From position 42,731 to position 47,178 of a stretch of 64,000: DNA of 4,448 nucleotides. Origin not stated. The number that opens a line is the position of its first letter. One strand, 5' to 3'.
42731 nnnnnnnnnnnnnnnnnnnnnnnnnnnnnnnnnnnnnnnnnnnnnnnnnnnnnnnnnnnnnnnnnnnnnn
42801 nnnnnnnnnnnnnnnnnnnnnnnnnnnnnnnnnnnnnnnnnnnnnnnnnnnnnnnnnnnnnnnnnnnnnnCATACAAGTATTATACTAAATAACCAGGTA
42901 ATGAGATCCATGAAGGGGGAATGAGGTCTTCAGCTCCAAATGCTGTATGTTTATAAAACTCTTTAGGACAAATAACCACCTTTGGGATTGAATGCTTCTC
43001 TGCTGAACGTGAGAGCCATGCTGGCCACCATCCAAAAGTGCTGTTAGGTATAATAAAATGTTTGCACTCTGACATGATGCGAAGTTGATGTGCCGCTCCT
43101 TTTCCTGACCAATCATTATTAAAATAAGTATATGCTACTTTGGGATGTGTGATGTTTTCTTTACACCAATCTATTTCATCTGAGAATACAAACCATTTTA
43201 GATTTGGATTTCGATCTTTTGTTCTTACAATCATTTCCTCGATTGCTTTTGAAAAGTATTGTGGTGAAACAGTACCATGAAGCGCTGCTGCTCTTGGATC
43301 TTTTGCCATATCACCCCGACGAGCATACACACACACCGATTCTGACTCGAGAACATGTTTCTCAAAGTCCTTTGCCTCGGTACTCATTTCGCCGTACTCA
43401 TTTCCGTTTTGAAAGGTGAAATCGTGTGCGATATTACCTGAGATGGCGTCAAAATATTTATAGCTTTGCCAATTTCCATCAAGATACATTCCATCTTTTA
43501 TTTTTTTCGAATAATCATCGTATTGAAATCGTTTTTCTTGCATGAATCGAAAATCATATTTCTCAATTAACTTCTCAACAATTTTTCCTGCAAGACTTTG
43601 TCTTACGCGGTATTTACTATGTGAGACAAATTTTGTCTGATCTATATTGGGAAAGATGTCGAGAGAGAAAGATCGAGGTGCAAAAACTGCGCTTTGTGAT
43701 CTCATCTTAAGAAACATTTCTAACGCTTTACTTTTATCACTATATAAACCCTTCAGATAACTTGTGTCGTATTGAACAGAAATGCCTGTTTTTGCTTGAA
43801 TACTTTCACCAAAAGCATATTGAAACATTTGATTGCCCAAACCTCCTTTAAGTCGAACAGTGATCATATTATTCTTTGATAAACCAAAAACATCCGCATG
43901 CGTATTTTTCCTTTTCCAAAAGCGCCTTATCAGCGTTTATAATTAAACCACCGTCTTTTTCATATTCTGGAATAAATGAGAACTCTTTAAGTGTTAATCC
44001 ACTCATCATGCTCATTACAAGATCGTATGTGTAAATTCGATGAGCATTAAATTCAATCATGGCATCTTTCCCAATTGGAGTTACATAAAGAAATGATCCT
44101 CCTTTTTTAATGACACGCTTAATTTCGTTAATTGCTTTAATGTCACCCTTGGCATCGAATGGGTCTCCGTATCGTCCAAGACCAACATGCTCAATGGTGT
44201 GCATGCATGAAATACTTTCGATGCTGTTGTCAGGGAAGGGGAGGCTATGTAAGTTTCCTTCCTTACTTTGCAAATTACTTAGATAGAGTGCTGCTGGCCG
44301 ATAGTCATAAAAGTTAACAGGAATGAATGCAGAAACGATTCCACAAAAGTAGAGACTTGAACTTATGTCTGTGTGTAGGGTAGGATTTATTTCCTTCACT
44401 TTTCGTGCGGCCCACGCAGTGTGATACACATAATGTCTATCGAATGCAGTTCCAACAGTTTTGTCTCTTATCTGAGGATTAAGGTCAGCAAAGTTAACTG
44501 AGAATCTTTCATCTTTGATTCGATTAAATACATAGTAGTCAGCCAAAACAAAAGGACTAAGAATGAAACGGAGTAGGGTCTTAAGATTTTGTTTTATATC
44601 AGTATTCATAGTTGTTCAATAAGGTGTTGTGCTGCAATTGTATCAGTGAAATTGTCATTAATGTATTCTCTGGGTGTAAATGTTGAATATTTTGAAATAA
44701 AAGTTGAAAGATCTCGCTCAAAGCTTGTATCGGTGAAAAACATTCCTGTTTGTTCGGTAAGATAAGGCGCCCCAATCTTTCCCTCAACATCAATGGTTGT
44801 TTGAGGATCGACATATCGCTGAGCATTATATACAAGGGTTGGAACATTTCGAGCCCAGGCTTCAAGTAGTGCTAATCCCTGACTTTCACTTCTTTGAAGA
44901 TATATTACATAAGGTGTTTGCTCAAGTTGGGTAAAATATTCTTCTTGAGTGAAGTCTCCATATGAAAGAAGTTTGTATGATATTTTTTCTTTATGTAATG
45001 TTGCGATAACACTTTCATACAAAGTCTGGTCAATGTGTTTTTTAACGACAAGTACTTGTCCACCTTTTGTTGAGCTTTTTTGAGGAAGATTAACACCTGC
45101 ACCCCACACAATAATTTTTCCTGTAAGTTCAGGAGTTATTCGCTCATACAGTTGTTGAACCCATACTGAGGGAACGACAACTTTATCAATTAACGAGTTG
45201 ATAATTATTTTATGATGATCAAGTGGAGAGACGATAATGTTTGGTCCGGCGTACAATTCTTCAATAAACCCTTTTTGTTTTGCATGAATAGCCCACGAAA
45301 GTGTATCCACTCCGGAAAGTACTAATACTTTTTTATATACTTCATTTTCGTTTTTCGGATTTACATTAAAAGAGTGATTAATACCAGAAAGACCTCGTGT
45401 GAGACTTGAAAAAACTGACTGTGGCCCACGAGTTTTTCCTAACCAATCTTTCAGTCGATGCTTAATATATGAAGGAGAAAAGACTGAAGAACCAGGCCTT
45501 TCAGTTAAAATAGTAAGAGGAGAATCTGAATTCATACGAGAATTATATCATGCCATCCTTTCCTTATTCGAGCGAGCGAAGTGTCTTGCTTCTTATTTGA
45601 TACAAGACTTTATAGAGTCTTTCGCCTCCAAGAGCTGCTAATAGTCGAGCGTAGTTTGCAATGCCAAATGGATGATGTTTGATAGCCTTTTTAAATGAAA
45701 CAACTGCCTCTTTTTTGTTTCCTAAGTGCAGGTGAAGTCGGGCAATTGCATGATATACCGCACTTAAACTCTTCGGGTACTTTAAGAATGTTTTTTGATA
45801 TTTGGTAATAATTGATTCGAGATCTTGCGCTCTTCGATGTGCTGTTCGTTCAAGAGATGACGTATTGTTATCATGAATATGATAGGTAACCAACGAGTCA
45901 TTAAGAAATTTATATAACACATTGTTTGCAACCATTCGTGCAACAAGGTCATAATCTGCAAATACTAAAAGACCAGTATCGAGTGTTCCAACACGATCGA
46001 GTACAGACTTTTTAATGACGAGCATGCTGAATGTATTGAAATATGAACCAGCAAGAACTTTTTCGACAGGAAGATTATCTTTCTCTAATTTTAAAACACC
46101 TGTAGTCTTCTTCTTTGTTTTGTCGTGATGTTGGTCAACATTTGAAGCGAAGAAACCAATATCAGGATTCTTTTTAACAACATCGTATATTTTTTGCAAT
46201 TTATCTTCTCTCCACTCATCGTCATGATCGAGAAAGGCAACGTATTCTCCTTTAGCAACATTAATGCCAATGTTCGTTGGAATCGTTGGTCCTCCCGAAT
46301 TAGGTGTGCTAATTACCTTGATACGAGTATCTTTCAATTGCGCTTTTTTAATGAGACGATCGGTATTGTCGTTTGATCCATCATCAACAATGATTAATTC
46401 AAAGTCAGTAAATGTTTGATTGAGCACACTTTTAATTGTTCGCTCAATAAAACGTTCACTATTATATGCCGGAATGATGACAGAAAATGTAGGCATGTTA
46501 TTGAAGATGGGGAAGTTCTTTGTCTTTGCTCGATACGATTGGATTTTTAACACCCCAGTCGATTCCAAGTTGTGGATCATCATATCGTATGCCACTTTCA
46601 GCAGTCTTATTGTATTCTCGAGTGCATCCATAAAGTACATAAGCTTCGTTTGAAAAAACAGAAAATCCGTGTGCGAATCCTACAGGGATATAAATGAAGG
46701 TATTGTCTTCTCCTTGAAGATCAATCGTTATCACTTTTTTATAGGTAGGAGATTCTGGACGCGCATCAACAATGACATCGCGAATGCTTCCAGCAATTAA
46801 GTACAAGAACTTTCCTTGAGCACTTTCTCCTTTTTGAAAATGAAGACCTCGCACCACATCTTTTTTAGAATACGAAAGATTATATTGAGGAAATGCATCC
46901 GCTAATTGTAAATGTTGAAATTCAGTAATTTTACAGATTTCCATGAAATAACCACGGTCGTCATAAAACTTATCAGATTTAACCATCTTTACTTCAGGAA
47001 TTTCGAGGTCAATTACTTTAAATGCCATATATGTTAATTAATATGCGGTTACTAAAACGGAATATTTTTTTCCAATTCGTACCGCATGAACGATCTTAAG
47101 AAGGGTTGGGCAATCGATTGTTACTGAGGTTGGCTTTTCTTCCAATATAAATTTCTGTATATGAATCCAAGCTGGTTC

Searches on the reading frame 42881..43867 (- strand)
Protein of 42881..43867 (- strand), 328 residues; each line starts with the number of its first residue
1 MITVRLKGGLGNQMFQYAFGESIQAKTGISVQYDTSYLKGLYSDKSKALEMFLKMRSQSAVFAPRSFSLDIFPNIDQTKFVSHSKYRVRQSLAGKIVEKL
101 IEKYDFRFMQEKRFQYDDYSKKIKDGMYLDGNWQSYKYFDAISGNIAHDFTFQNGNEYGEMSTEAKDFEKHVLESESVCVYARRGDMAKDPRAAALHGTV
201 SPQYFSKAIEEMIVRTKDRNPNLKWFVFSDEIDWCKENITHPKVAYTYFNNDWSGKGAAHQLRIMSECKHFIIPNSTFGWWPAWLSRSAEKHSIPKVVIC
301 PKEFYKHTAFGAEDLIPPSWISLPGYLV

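Call 49: search_protein_families(library=pfam, proteins=[window:42881-43867:-], max_evalue=0.001)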
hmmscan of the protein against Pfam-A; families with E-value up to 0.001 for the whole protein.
window:42881-43867:- (328 aa): 1 family
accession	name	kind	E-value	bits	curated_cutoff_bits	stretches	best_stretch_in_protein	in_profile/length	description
PF01531.22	Glyco_transf_11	-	4.1e-32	112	23.9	1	1-288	1-268/298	Glycosyl transferase family 11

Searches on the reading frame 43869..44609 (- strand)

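Call 49: search_protein_families(library=pfam, proteins=[window:43869-44609:-], max_evalue=0.001)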
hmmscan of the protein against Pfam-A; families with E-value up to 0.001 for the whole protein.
window:43869-44609:- (246 aa): 2 families
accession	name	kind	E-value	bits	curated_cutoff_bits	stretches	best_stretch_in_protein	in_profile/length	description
PF03269.20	DUF268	-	2.1e-18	67.3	25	1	131-219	64-146/176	Caenorhabditis protein of unknown function, DUF268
PF08241.18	Methyltransf_11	-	1.6e-07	32.3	21.2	1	113-174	44-94/95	Methyltransferase domain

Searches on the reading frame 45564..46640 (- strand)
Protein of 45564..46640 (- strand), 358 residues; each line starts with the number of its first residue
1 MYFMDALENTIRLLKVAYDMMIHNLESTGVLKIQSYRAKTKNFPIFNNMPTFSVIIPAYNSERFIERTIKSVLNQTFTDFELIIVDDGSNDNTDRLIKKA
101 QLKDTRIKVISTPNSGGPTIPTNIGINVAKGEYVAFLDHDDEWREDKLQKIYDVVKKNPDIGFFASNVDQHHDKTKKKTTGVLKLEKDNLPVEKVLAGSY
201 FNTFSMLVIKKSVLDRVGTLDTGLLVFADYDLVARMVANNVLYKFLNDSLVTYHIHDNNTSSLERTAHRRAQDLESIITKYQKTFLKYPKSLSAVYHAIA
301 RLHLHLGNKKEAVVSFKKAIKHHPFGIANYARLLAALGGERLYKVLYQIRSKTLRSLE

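Call 49: search_protein_families(library=pfam, proteins=[window:45564-46640:-], max_evalue=0.001)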
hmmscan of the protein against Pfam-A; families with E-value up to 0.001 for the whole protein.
window:45564-46640:- (358 aa): 5 families
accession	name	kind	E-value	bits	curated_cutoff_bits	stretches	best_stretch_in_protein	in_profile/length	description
PF00535.33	Glycos_transf_2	-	1.8e-35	122.8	23.3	1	53-179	1-127/168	Glycosyl transferase family 2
PF13641.12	Glyco_tranf_2_3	-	1.1e-18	68.5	27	1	50-254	1-212/230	Glycosyltransferase like family 2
PF10111.15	Glyco_tranf_2_2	-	1.6e-16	61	27.3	1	53-261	1-223/276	Glycosyltransferase like family 2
PF07719.23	TPR_2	-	0.00057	20.3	27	0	294-324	2-32/34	Tetratricopeptide repeat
PF13181.12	TPR_8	-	0.00061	20.2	25.7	0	295-321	3-29/34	Tetratricopeptide repeat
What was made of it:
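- The GT2 at 45564-46640 carries TPR repeats at its C-terminus and lies 5 genes away (call 49).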

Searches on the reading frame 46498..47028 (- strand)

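Call 49: search_protein_families(library=pfam, proteins=[window:46498-47028:-], max_evalue=0.001)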
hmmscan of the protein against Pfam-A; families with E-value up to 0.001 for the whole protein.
window:46498-47028:- (176 aa): 2 families
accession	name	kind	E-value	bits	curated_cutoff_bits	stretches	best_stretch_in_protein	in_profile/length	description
PF00908.23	dTDP_sugar_isom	-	1.4e-55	188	27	1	8-175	2-166/168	dTDP-4-dehydrorhamnose 3,5-epimerase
PF14667.12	Polysacc_synt_C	-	0.00051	20.6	28.7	0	23-130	3-93/111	Polysaccharide biosynthesis C-terminal domain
